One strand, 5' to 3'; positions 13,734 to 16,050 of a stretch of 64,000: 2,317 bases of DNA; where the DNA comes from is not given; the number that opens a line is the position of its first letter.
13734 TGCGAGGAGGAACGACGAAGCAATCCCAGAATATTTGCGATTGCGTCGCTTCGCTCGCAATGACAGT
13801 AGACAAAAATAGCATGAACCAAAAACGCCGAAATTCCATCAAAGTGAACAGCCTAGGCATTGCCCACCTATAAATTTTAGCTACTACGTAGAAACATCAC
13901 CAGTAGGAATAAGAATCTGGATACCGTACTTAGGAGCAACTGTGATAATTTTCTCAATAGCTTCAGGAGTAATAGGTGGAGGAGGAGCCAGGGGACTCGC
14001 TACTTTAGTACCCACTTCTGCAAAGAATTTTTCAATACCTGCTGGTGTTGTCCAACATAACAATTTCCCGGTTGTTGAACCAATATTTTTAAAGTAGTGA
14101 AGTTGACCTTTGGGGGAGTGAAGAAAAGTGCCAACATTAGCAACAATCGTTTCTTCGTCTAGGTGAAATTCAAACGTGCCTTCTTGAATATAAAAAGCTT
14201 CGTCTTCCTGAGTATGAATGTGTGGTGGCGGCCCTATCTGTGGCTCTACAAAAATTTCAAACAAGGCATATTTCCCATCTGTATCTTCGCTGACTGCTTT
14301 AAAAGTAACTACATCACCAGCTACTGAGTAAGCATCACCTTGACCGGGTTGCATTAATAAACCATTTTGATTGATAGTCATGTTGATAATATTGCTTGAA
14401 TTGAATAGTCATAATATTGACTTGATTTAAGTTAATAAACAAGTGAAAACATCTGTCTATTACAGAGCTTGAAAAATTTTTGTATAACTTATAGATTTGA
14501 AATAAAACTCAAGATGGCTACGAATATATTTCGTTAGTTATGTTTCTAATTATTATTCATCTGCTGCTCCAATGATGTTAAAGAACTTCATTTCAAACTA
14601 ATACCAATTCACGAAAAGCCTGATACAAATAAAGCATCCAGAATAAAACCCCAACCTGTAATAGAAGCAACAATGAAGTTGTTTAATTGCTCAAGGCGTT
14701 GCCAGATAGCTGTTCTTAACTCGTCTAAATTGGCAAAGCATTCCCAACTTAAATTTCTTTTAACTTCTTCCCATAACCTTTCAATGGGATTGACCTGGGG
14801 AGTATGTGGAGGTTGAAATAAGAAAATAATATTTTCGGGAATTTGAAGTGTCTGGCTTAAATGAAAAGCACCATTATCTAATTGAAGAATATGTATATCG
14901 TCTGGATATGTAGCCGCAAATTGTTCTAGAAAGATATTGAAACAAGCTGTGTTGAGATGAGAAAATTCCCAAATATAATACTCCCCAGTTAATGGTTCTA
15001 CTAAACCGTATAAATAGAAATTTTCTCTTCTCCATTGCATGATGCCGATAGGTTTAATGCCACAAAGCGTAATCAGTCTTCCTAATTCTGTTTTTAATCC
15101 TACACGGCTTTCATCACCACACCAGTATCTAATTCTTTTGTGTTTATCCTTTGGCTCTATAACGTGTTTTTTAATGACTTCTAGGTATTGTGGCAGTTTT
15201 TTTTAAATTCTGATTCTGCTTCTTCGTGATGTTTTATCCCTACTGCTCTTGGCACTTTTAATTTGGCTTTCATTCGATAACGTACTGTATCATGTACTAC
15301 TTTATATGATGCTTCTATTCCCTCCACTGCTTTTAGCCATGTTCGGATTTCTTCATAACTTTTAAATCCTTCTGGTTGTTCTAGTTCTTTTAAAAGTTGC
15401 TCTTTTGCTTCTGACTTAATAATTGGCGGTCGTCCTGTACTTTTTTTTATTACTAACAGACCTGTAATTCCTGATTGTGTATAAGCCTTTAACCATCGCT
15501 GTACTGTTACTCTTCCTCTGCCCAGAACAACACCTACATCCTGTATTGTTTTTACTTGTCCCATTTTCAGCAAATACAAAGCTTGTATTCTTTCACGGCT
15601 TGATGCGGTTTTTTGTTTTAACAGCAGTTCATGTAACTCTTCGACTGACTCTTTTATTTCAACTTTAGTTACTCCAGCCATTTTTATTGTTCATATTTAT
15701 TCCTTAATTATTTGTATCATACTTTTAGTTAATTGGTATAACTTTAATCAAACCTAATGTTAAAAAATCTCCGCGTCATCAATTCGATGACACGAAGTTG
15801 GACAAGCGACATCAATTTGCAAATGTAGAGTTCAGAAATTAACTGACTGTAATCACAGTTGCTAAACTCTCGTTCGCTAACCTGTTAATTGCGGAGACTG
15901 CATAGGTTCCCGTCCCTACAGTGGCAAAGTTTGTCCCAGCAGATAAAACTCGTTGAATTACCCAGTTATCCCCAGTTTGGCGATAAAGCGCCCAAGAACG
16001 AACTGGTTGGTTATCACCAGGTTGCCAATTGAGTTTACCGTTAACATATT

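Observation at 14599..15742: IS630 element with a textbook A_AAA_AAC -1 frameshift site, probably intact rather than a pseudogene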

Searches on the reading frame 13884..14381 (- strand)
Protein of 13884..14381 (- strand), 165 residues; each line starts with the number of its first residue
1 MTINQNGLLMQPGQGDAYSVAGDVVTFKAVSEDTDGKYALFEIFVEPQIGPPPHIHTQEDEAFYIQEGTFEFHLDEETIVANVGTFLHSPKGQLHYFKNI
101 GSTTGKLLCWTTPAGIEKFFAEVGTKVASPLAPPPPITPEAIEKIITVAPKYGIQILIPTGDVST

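Call 17: find_encoding_contigs(protein=window:13884-14381:-, flank=5000, max_places=6)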
Protein window:13884-14381:- (165 aa): no gene with exactly this product is on record in the collection.

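Call 47: search_protein_families(library=pfam, proteins=[window:13884-14381:-], max_evalue=0.001)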
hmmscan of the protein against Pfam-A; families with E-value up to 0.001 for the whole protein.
window:13884-14381:- (165 aa): 1 family
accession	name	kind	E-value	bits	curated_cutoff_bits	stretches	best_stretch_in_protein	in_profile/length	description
PF07883.17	Cupin_2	-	1.2e-14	54.2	27.2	1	45-110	5-69/70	Cupin domain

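Call 66: find_homologous_proteins(query=window:13884-14381:-, max_evalue=1e-40)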
Query window:13884-14381:- (165 aa): 194 proteins with E <= 1e-40 among 302 candidates; the best 120 are listed.
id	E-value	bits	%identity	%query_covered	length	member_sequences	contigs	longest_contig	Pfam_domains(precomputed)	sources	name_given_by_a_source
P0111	1.9e-98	345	91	99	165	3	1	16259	PF07883.18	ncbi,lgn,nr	ncbi:cupin [Nostoc sp. RF31YmG]|nr:cupin [Nostoc sp. RF31YmG]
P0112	2.0e-69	251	68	99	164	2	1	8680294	PF07883.18,PF00190.29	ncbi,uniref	ncbi:Quercetin 2,3-dioxygenase [Nostoc sp. DSM 114161]|uniref:quercetin 2,3-dioxygenase n=1 Tax=Nost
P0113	2.1e-69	251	68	99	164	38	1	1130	PF07883.18,PF00190.29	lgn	-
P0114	2.0e-68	248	70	99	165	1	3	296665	PF07883.18,PF00190.29,PF02311.26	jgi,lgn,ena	jgi:mannose-6-phosphate isomerase-like protein (cupin superfamily)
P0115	2.0e-68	248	67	99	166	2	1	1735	PF07883.18,PF00190.29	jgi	jgi:quercetin dioxygenase-like cupin family protein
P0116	2.0e-68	248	68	99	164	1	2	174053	PF07883.18,PF00190.29,PF02311.26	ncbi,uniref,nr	ncbi:quercetin 2,3-dioxygenase [Nostoc sp. FACHB-152]|uniref:quercetin 2,3-dioxygenase n=1 Tax=uncla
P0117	3.1e-68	247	66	99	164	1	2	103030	PF07883.18,PF00190.29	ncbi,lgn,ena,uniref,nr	ncbi:quercetin 2,3-dioxygenase [Nostoc sp. JL33]|uniref:quercetin 2,3-dioxygenase n=1 Tax=Nostoc sp.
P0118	3.1e-68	247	66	99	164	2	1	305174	PF07883.18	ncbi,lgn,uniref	ncbi:MAG: quercetin 2,3-dioxygenase [Nostoc sp.]|uniref:quercetin 2,3-dioxygenase n=1 Tax=Nostoc sp.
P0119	1.2e-67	245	67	99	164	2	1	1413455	PF07883.18,PF00190.29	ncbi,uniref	ncbi:quercetin 2,3-dioxygenase [Nostoc punctiforme UO1]|uniref:quercetin 2,3-dioxygenase n=1 Tax=Nos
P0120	2.2e-67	244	65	99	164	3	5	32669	PF07883.18,PF00190.29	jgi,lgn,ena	jgi:quercetin dioxygenase-like cupin family protein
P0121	3.1e-67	244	65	99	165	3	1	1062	PF07883.18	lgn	-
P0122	1.4e-65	238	65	99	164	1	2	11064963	PF07883.18,PF00190.29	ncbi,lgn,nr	ncbi:cupin 2 domain-containing protein [Calothrix sp. NIES-4071]|nr:cupin 2 domain-containing protei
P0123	2.4e-65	238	63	100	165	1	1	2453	PF07883.18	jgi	jgi:quercetin dioxygenase-like cupin family protein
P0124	6.0e-65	236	64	98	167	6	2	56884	PF07883.18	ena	-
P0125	4.5e-64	234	64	98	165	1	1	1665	PF07883.18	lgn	-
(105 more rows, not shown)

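Call 67: find_encoding_contigs(protein=P0111, flank=6000, max_places=3)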
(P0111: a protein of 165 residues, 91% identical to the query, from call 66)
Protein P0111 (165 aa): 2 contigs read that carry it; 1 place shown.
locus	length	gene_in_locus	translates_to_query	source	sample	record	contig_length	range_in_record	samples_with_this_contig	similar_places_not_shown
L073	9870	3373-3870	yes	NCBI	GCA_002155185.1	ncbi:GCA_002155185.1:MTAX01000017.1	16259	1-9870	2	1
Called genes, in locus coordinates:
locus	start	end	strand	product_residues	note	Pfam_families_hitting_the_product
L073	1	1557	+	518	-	?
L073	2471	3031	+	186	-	-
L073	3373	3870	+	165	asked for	PF07883:Cupin_2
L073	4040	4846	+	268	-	PF13267:DUF4058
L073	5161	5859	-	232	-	PF02798:GST_N, PF13409:GST_N_2, PF13417:GST_N_3, PF00043:GST_C, PF13410:GST_C_2 (weak)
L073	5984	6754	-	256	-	PF13489:Methyltransf_23, PF01209:Ubie_methyltran, PF08241:Methyltransf_11, PF08242:Methyltransf_12, PF13649:Methyltransf_25, PF13847:Methyltransf_31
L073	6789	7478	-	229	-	PF00106:adh_short, PF13561:adh_short_C2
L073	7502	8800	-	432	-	PF07690:MFS_1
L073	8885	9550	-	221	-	PF14512:TM1586_NiRdase (faint), PF00881:Nitroreductase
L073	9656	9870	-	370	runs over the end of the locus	PF00724:Oxidored_FMN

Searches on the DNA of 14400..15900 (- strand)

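Call 37: search_dna_similar(query=window:14599-15742:-, collection=plasmids, mode=distant, max_rows=30)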
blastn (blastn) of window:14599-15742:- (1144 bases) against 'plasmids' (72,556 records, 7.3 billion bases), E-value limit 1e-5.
Records with a match: 15; places in all: 25; records where one place covers at least 80% of the query: 5.
Best place of each record, by identity: 95-99% 2; 80-90% 1; 60-80% 12.
By first word of the organism name: Nostoc 5; Trichormus 2; Gloeothece 2; Fischerella 1; Chroococcidiopsis 1; Gloeocapsopsis 1; Euhalothece 1; Tolypothrix 1; Pseudanabaena 1.
By predicted mobility (MOB-suite, as given by PLSDB): non-mobilizable 8; conjugative 5; mobilizable 2.
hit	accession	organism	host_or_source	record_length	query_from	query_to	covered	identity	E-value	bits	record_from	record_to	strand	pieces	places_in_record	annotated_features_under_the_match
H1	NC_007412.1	Trichormus variabilis ATCC 29413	-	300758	4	1142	100%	96.2%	0e+0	1859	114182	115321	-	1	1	IS630 family transposase | helix-turn-helix domain-containing protein | transposase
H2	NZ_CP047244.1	Trichormus variabilis 0441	cell culture,thermal spring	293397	4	1142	100%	96.2%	0e+0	1859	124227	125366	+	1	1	IS630 family transposase | helix-turn-helix domain-containing protein | transposase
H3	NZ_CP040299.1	Nostoc sp. TCL26-01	Leiosporoceros dussii,pure culture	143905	4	1142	100%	78.7%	0e+0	948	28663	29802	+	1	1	IS630 family transposase | helix-turn-helix domain-containing protein | hypothetical protein | cas1: CRISPR-associated endonuclease Cas1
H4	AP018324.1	Nostoc sp. HK-01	-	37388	174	1142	85%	79.8%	0e+0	859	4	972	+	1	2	putative transposase | transposase IS204/IS1001/IS1096/IS1165 family protein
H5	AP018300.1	Fischerella sp. NIES-4106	-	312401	2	1045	82%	67.6%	2e-53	290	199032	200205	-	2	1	putative transposase | transposase family protein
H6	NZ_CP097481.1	Chroococcidiopsis sp. CCNUC1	cell culture,soil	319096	128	1002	76%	64.0%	3e-20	107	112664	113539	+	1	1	IS630 family transposase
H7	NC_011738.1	Gloeothece citriformis PCC 7424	-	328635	613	1029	36%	65.6%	4e-13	84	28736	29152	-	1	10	IS630 family transposase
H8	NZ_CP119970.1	Gloeocapsopsis dulcis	Dried cell culture,Desert, underside of ...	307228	126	492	32%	69.4%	4e-31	143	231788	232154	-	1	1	helix-turn-helix domain-containing protein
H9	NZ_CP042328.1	Euhalothece natronophila Z-M001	cell culture,soda lake Magadi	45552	280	1122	31%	70.8%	2e-16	158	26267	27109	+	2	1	none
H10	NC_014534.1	Gloeothece verrucosa PCC 7822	fresh water in rice field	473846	837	1030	17%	70.5%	3e-8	69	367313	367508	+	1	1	none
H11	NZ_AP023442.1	Nostoc sp. MS1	-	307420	1001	1142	12%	82.4%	4e-31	144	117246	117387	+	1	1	none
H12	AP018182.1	Nostoc carneum NIES-2107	-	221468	604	758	14%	71.6%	1e-12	82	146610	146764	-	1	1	putative transposase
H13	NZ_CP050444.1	Tolypothrix sp. PCC 7910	cell culture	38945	752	891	12%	73.1%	2e-11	80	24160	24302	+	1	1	none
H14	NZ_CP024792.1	Nostoc flagelliforme CCNUN1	cell culture,desert soil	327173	853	983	11%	74.4%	6e-10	73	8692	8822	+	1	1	transposase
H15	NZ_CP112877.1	Pseudanabaena galeata CCNP1313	-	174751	59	179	11%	71.1%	4e-6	62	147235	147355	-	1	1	helix-turn-helix domain-containing protein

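Call 38: get_annotated_region(hit=H1, flank=1500)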
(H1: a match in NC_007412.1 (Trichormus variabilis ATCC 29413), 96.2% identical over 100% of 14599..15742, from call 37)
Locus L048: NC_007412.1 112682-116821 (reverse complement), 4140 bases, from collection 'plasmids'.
description: Trichormus variabilis ATCC 29413 plasmid C, complete sequence
organism: Trichormus variabilis ATCC 29413 (NCBI taxid 240292)
taxonomy: Bacteria; Cyanobacteriota; Cyanophyceae; Nostocales; Nostocaceae; Trichormus; Trichormus variabilis; Trichormus variabilis ATCC 29413
host: -; source: -; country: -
typing (MOB-suite, as given by PLSDB): conjugative; replicon rep_cluster_1671; relaxase MOBP; mating-pair formation MPF_T
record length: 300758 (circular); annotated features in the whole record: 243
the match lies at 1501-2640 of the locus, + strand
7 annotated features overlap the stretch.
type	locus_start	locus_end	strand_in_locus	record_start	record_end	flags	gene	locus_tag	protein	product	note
CDS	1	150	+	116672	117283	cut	-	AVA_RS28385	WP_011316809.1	SgcJ/EcaC family oxidoreductase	-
CDS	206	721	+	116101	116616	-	-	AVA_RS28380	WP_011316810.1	peptidoglycan-binding domain-containing protein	-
CDS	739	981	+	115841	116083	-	-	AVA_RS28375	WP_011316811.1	HU family DNA-binding protein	GO:0030261 - chromosome condensation [Evidence IEA]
CDS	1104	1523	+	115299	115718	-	-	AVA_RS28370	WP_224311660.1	transposase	-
CDS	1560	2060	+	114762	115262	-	-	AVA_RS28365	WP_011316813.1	helix-turn-helix domain-containing protein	-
CDS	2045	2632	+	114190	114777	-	-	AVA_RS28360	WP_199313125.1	IS630 family transposase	-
CDS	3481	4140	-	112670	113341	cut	-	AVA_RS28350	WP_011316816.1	hypothetical protein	-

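Call 39: get_annotated_region(hit=H3, flank=1000)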
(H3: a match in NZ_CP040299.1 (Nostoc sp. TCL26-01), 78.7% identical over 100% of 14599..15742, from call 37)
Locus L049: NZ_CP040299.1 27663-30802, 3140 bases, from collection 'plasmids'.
description: Nostoc sp. TCL26-01 plasmid pTCL26-01_B, complete sequence
organism: Nostoc sp. TCL26-01 (NCBI taxid 2576904)
taxonomy: Bacteria; Cyanobacteriota; Cyanophyceae; Nostocales; Nostocaceae; Nostoc; Nostoc sp. TCL26-01
host: -; source: Leiosporoceros dussii,pure culture; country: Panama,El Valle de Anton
typing (MOB-suite, as given by PLSDB): mobilizable; relaxase MOBV
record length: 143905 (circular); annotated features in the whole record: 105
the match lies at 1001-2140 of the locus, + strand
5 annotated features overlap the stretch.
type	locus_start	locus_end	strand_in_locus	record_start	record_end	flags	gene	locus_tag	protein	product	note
CDS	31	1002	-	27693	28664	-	cas1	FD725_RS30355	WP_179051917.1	CRISPR-associated endonuclease Cas1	GO:0043571 - maintenance of CRISPR repeat elements [Evidence IEA]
CDS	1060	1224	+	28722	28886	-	-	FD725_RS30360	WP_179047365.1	hypothetical protein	-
CDS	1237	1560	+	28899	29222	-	-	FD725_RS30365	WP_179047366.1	helix-turn-helix domain-containing protein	-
CDS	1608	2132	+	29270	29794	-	-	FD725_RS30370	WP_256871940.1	IS630 family transposase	-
CDS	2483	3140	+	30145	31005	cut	-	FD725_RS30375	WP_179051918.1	DUF4351 domain-containing protein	-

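Call 41: get_annotated_region(hit=H6, flank=600)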
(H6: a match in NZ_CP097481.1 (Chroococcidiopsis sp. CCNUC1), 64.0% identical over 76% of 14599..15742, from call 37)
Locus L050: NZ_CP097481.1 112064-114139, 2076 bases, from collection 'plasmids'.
description: Chroococcidiopsis sp. CCNUC1 plasmid pA, complete sequence
organism: Chroococcidiopsis sp. CCNUC1 (NCBI taxid 2653189)
taxonomy: Bacteria; Cyanobacteriota; Cyanophyceae; Chroococcidiopsidales; Chroococcidiopsidaceae; Chroococcidiopsis; Chroococcidiopsis sp. CCNUC1
host: -; source: cell culture,soil; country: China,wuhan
typing (MOB-suite, as given by PLSDB): conjugative; relaxase MOBP; mating-pair formation MPF_T
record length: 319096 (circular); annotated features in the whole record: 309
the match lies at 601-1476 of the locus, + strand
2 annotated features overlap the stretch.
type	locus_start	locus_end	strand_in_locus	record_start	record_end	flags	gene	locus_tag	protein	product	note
CDS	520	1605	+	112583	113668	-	-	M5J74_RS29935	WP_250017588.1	IS630 family transposase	-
CDS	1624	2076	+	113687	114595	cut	-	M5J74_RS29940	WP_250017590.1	transposase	-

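Call 42: get_annotated_region(hit=H7, flank=1200)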
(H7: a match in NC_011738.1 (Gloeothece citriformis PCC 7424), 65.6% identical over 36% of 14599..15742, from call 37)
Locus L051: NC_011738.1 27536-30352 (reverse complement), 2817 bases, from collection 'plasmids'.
description: Gloeothece citriformis PCC 7424 plasmid pP742401, complete sequence
organism: Gloeothece citriformis PCC 7424 (NCBI taxid 65393)
taxonomy: Bacteria; Cyanobacteriota; Cyanophyceae; Chroococcales; Aphanothecaceae; Gloeothece; Gloeothece citriformis; Gloeothece citriformis PCC 7424
host: -; source: -; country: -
typing (MOB-suite, as given by PLSDB): non-mobilizable; replicon rep_cluster_1573; mating-pair formation MPF_T
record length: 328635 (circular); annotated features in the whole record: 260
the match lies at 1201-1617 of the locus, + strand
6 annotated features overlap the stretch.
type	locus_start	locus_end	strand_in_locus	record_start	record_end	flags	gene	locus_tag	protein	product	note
CDS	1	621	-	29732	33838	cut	-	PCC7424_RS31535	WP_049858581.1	hypothetical protein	-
CDS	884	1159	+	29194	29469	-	-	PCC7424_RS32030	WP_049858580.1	winged helix-turn-helix domain-containing protein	-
CDS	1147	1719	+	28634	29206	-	-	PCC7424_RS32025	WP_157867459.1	IS630 family transposase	-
CDS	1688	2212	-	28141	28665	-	-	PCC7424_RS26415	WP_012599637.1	hypothetical protein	-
CDS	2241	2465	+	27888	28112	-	-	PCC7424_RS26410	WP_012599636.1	hypothetical protein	-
CDS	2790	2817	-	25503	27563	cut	-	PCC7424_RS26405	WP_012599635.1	CHASE2 domain-containing protein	-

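Call 43: get_annotated_region(hit=H5, flank=600)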
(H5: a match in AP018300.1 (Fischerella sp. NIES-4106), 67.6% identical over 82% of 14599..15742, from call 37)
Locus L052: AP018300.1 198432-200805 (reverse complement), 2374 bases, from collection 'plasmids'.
description: Fischerella sp. NIES-4106 plasmid plasmid2 DNA, complete genome
organism: Fischerella sp. NIES-4106 (NCBI taxid 2005456)
taxonomy: Bacteria; Cyanobacteriota; Cyanophyceae; Nostocales; Hapalosiphonaceae; Fischerella; Fischerella sp. NIES-4106
host: -; source: -; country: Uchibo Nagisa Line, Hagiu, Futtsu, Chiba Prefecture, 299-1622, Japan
typing (MOB-suite, as given by PLSDB): non-mobilizable; replicon rep_cluster_788
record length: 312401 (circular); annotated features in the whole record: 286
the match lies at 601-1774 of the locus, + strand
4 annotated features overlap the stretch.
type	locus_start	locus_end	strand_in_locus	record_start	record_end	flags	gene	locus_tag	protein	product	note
CDS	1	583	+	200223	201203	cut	-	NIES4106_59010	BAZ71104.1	hypothetical protein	-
CDS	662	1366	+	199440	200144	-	-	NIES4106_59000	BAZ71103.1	putative transposase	-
CDS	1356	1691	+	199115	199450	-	-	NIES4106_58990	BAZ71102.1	transposase family protein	-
CDS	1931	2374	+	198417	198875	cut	-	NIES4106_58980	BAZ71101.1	hypothetical protein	-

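Call 52: search_rna_families(source=window, start=14400, end=15900, threshold=evalue, max_evalue=1)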
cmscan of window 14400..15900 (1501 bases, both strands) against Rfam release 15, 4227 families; matches with E-value up to 1: 0.
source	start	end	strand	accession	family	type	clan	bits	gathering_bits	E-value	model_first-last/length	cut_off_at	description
